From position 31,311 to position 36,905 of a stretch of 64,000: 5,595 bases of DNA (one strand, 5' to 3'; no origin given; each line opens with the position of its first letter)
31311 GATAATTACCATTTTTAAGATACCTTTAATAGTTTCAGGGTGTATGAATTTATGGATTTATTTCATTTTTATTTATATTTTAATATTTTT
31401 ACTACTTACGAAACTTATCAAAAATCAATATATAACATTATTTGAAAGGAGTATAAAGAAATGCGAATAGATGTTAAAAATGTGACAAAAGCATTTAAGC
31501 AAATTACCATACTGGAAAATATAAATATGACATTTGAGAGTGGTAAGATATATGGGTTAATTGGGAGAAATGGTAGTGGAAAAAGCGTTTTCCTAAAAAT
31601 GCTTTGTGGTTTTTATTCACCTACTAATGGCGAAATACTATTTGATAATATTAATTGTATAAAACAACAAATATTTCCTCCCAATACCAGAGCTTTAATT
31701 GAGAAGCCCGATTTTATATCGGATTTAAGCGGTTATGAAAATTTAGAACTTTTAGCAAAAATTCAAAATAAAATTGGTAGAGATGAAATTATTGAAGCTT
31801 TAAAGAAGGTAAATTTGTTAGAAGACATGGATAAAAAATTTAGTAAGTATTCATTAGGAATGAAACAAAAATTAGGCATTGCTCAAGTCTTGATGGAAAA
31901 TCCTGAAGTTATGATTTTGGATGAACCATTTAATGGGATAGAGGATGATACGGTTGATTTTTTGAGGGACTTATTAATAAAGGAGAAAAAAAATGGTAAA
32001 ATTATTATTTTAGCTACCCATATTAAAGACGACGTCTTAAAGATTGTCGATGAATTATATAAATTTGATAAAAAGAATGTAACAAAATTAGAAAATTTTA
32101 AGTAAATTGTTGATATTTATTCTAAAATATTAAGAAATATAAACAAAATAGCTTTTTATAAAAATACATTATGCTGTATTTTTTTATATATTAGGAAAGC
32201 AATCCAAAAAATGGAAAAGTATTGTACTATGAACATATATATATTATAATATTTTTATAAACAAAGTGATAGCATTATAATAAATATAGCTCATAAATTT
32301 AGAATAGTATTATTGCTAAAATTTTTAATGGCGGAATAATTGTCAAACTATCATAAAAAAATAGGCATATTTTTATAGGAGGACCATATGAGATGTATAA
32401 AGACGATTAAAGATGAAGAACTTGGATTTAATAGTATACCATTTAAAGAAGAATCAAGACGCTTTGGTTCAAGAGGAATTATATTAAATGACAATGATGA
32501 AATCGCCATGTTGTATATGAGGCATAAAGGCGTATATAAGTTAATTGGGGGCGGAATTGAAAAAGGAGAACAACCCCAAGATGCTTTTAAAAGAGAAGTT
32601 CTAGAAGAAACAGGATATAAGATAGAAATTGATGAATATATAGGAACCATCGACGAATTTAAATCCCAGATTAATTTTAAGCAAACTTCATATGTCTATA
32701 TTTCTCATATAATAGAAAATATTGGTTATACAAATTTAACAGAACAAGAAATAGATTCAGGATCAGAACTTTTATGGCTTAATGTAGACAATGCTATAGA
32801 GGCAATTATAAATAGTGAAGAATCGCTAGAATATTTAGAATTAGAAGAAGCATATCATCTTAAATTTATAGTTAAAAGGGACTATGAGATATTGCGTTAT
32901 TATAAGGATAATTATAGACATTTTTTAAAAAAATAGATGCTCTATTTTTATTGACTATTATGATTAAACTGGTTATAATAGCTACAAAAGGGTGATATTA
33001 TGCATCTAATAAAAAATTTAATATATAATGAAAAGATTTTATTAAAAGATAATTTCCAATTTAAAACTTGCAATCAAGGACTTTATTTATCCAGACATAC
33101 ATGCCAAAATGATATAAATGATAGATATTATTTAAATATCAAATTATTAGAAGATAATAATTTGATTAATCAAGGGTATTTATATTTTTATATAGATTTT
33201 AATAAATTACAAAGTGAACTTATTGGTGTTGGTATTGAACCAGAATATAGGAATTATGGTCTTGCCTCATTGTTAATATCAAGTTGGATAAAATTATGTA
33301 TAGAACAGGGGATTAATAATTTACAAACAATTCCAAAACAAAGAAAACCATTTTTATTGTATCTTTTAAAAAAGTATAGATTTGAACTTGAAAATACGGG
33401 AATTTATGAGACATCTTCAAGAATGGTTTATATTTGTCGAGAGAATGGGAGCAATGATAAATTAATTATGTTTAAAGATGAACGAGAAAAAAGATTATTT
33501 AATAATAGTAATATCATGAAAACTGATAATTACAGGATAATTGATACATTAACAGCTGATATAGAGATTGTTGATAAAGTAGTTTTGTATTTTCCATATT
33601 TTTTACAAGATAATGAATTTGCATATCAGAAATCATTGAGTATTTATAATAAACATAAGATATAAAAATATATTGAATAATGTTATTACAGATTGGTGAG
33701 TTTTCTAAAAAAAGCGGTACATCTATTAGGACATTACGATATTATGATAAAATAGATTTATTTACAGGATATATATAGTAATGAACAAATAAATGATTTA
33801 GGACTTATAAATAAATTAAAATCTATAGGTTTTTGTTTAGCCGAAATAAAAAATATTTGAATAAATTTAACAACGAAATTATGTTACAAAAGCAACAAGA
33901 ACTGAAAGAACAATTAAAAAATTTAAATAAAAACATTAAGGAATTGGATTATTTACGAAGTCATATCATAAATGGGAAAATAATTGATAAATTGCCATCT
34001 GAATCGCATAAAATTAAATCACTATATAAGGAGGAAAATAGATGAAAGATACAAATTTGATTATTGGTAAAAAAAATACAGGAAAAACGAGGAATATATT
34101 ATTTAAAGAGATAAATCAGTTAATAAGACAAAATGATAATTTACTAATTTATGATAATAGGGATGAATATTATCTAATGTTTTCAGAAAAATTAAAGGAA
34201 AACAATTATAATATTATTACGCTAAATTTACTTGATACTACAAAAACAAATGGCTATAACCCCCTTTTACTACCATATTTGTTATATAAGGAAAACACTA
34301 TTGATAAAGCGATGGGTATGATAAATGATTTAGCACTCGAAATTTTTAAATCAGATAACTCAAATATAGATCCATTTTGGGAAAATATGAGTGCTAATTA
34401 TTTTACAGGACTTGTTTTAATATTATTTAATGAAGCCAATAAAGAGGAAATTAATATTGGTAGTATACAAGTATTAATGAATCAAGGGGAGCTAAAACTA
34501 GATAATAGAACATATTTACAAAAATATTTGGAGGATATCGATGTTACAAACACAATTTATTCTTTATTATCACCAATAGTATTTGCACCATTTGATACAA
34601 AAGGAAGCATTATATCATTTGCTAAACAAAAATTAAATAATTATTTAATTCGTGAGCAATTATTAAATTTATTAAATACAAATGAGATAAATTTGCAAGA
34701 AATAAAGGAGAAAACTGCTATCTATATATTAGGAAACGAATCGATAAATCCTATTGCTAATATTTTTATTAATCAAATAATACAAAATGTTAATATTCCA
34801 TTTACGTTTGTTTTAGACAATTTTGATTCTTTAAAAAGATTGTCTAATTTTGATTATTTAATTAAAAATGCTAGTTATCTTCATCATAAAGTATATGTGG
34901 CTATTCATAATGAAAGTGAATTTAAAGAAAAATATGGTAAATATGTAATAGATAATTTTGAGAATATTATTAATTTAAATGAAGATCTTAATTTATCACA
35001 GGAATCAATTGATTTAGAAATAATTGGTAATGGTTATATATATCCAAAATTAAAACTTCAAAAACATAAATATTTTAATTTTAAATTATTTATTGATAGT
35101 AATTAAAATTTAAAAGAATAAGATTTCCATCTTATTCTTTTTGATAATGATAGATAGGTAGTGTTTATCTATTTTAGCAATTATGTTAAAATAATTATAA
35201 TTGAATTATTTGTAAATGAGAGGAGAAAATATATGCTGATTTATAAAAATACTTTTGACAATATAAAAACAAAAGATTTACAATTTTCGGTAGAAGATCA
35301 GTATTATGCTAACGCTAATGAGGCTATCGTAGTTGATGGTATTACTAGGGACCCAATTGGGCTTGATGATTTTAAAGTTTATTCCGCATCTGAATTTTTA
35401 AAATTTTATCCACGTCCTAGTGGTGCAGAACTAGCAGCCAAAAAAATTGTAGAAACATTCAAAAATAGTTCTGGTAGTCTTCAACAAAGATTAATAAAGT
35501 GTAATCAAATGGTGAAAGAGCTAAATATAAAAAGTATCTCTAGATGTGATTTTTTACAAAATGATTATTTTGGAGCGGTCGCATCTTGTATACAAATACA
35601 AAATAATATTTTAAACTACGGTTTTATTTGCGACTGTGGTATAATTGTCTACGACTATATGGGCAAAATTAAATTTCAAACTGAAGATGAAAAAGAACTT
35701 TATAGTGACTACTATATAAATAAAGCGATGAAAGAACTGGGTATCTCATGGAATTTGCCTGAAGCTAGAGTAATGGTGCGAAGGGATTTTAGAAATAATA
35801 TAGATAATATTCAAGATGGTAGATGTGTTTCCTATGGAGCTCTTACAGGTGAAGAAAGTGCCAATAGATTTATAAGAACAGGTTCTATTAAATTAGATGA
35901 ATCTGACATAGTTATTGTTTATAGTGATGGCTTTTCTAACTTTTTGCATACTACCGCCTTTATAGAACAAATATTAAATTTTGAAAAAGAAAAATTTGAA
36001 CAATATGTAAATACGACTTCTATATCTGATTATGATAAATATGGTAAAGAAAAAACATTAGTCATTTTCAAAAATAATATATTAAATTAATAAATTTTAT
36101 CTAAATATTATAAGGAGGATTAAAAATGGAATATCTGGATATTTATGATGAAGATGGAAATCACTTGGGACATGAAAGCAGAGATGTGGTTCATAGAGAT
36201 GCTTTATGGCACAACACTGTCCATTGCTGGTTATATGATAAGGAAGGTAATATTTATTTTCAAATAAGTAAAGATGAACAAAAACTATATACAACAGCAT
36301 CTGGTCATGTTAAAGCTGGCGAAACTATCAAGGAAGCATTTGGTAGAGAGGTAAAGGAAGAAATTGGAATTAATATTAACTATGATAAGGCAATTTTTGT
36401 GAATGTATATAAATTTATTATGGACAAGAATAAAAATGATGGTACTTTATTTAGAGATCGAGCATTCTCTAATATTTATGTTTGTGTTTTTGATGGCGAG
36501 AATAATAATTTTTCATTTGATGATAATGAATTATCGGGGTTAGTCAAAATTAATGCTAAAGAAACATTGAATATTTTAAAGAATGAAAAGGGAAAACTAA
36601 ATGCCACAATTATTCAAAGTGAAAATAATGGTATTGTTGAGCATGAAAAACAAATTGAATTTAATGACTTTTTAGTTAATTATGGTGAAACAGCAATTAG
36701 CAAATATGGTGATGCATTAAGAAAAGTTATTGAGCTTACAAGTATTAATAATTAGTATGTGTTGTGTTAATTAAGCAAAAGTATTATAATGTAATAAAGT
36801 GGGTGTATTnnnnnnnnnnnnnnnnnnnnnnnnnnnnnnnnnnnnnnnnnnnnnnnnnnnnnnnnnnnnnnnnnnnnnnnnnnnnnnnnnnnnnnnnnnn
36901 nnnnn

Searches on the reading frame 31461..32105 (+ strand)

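Call 22: search_protein_families(library=pfam, proteins=[window:31461-32105:+], max_evalue=0.001)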
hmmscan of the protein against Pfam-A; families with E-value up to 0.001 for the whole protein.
window:31461-32105:+ (214 aa): 2 families
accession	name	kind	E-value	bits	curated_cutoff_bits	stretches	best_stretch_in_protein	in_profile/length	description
PF00005.33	ABC_tran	-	8.6e-31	107.8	25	1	18-158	1-137/137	ABC transporter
PF13304.12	AAA_21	-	1.8e-10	41.9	27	1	127-187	235-298/304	AAA domain, putative AbiEii toxin, Type IV TA system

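Call 97: search_protein_families(library=padloc, proteins=[window:31461-32105:+], max_evalue=0.001)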
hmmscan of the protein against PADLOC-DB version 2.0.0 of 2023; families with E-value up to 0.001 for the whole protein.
window:31461-32105:+ (214 aa): 12 families
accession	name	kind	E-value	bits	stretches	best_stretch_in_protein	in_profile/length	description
PDLC04135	mad3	-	1.2e-18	65.9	2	124-204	258-339/374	mads_3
PDLC02980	AriA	-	3.7e-09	35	1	127-187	235-298/304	-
PDLC04140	mad8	-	2.2e-08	32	1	17-192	16-237/314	mads_8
PDLC04213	HEC-02A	-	4.3e-07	27.8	1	12-59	8-54/337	-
PDLC02335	AbiLi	-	1.3e-06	25.7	1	3-187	53-236/326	AbiLi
PDLC04541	PDC-M25A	-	1.5e-06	25.5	0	110-187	235-305/380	-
PDLC04175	HEC-01A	-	1.3e-05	22.4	0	22-48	19-45/363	-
PDLC02915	ATPase-Toprim_I-B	-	4.5e-05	20.4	1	3-58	6-52/623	-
PDLC04176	HEC-01A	-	0.00018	19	0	146-205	275-335/371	-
PDLC04239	PDC-M01A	-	0.00043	16.9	1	2-52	175-225/552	-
PDLC04177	HEC-01A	-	0.00066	16.8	0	146-189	295-337/393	-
PDLC00293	PtuA1|PtuA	-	0.00093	16.3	0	1-49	1-46/527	AAA ATPase domain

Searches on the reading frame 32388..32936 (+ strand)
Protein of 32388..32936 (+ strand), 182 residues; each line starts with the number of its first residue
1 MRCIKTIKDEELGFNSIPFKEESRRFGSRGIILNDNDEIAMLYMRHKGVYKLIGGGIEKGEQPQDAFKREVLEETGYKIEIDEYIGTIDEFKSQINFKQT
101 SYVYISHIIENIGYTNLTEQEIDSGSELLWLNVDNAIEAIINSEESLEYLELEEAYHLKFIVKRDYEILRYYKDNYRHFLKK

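Call 22: search_protein_families(library=pfam, proteins=[window:32388-32936:+], max_evalue=0.001)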
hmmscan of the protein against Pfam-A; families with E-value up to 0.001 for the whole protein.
window:32388-32936:+ (182 aa): 1 family
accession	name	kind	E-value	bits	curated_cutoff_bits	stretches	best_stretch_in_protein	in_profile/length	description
PF00293.34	NUDIX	-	9.6e-14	52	21.1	1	30-136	7-118/134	NUDIX domain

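Call 97: search_protein_families(library=padloc, proteins=[window:32388-32936:+], max_evalue=0.001)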
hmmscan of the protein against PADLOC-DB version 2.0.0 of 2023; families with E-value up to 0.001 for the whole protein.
window:32388-32936:+ (182 aa): 1 family
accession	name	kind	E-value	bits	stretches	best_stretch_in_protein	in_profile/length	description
PDLC04899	PDC-S07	-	9.6e-09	33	1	45-99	30-84/135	-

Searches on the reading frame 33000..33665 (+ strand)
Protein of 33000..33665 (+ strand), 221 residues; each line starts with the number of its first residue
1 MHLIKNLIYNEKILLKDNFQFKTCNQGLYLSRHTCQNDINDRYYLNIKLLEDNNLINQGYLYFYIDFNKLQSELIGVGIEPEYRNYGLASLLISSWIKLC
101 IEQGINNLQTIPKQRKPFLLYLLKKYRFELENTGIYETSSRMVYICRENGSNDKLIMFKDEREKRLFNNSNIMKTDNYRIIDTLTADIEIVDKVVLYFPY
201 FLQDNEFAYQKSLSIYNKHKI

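Call 22: search_protein_families(library=pfam, proteins=[window:33000-33665:+], max_evalue=0.001)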
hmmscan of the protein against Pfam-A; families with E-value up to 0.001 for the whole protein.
window:33000-33665:+ (221 aa): 1 family
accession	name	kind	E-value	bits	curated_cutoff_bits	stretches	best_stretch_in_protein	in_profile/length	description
PF00583.31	Acetyltransf_1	-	0.00026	21.7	20.7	1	41-108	33-96/116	Acetyltransferase (GNAT) family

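Call 97: search_protein_families(library=padloc, proteins=[window:33000-33665:+], max_evalue=0.001)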
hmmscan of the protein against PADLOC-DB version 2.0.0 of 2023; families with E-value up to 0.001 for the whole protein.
window:33000-33665:+ (221 aa): 0 families

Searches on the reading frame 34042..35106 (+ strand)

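Call 21: search_protein_families(library=pfam, proteins=[window:34042-35106:+], max_evalue=0.001)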
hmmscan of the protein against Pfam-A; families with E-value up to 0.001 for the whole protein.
window:34042-35106:+ (354 aa): 2 families
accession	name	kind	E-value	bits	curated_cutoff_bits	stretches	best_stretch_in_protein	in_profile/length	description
PF02534.20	T4SS-DNA_transf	-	2.3e-10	40.4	20.1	1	24-250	63-290/468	Type IV secretory system Conjugative DNA transfer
PF10412.15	TrwB_AAD_bind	-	0.00028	20.3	20.5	0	6-305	19-297/387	Type IV secretion-system coupling protein DNA-binding domain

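Call 84: search_protein_families(library=padloc, proteins=[window:34042-35106:+], max_evalue=0.001)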
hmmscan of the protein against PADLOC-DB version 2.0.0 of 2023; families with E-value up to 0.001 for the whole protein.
window:34042-35106:+ (354 aa): 0 families

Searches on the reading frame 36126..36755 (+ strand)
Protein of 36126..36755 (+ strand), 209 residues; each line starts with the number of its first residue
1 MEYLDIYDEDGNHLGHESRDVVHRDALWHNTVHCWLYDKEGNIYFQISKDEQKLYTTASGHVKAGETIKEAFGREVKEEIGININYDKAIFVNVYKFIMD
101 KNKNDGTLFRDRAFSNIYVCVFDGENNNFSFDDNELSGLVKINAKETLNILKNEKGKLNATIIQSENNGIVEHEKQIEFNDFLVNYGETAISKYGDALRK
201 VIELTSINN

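Call 21: search_protein_families(library=pfam, proteins=[window:36126-36755:+], max_evalue=0.001)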
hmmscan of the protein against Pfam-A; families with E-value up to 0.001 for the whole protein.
window:36126-36755:+ (209 aa): 1 family
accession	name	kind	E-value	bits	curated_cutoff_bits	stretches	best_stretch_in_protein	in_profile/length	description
PF00293.34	NUDIX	-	4.1e-10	40.2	21.1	1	29-139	3-110/134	NUDIX domain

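Call 97: search_protein_families(library=padloc, proteins=[window:36126-36755:+], max_evalue=0.001)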
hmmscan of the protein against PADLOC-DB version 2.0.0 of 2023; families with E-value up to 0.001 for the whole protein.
window:36126-36755:+ (209 aa): 1 family
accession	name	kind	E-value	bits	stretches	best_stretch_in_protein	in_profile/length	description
PDLC04899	PDC-S07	-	1.1e-05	23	1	53-95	33-75/135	-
